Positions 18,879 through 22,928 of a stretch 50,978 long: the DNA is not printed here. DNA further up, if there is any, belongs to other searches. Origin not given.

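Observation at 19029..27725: Orphan two-gene T4SS-like module (giant VirB6-like membrane protein plus VirB3/VirB4-fusion ATPase) between housekeeping operons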

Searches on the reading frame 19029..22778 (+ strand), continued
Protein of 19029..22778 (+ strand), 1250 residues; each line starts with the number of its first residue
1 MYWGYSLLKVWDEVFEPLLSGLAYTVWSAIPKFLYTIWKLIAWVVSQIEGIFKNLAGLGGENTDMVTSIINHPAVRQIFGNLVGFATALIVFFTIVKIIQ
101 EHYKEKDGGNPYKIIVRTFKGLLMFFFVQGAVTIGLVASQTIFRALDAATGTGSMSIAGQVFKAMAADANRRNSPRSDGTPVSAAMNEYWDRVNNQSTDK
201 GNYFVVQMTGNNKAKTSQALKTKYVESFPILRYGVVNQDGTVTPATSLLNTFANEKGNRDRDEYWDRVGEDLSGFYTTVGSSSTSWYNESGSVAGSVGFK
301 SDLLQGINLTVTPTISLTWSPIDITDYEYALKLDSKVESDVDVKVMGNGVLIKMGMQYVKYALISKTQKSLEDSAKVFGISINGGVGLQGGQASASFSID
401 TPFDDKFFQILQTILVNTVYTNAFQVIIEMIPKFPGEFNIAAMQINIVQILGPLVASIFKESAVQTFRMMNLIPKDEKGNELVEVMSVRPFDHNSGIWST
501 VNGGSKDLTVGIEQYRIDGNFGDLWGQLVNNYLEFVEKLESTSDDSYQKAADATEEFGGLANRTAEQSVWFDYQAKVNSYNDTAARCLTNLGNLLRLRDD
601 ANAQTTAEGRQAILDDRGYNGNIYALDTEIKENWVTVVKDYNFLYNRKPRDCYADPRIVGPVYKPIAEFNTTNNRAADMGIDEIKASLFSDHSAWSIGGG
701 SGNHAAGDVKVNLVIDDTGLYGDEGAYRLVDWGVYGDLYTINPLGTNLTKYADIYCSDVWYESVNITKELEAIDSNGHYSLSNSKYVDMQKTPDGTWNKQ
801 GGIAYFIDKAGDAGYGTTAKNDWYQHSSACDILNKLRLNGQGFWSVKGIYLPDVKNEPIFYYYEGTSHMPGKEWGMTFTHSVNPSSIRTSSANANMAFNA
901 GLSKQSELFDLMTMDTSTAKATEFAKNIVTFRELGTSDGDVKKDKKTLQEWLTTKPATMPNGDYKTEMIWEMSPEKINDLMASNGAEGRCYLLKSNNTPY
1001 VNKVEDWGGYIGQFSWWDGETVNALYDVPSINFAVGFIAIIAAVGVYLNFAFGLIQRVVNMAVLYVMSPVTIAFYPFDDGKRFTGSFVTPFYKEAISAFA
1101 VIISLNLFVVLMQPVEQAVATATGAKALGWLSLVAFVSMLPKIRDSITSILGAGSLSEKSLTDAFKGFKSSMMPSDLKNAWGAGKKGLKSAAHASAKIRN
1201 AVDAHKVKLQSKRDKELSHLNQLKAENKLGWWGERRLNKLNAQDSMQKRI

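Call 87: fold_search(model_id=the predicted structure, library=viral)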
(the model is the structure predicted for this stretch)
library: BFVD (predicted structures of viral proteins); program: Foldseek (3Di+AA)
matches with E <= 10: 426; with E <= 0.001: 0
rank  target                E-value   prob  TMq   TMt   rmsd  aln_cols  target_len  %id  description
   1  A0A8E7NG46            2.1e-02  0.18  0.03  0.05  29.7       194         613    7  (no name in the UniProt tables at hand)
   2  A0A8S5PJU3            4.4e-02  0.57  0.03  0.14  25.8       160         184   12  DUF6808 domain-containing protein [Myoviridae sp. ctsK93]
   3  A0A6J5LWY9            1.3e-01  0.08  0.03  0.09  29.0       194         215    9  Uncharacterized protein [uncultured Caudovirales phage]
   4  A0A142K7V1            1.4e-01  0.14  0.03  0.14  27.3       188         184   10  Uncharacterized protein [Mycobacterium phage Pipsqueaks]
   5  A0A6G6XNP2            1.4e-01  0.05  0.02  0.02  29.8       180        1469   11  (no name in the UniProt tables at hand)
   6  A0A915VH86            2.3e-01  0.10  0.03  0.06  28.1       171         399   10  (no name in the UniProt tables at hand)
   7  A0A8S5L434            3.3e-01  0.21  0.05  0.11  17.7       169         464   14  Maturation protein [ssRNA phage SRR6960799_13]
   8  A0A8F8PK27            3.6e-01  0.07  0.03  0.05  30.2       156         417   13  Adhesin YadA [Clandestinovirus]
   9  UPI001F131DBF         3.9e-01  0.15  0.02  0.03  33.9       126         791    6  (no name look-up for this kind of identifier)
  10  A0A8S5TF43            4.1e-01  0.13  0.03  0.12  28.6       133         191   10  Single-stranded DNA-binding protein [Siphoviridae sp. ctbgC51]
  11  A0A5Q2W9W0            4.3e-01  0.09  0.02  0.14  27.3        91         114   16  (no name in the UniProt tables at hand)
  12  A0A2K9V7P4            4.5e-01  0.08  0.03  0.11  32.4       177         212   12  Collagen 2 (Fragment) [Bandra megavirus]
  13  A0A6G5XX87            5.1e-01  0.07  0.05  0.05  42.1       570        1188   12  (no name in the UniProt tables at hand)
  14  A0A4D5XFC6            5.1e-01  0.07  0.03  0.03  33.6       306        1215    8  mRNA capping enzyme (Fragment) [Pithovirus LCPAC102]
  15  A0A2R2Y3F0            5.1e-01  0.06  0.02  0.05  34.1       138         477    6  Divergent (Minor) coat protein [Grapevine leafroll-associated virus 3]
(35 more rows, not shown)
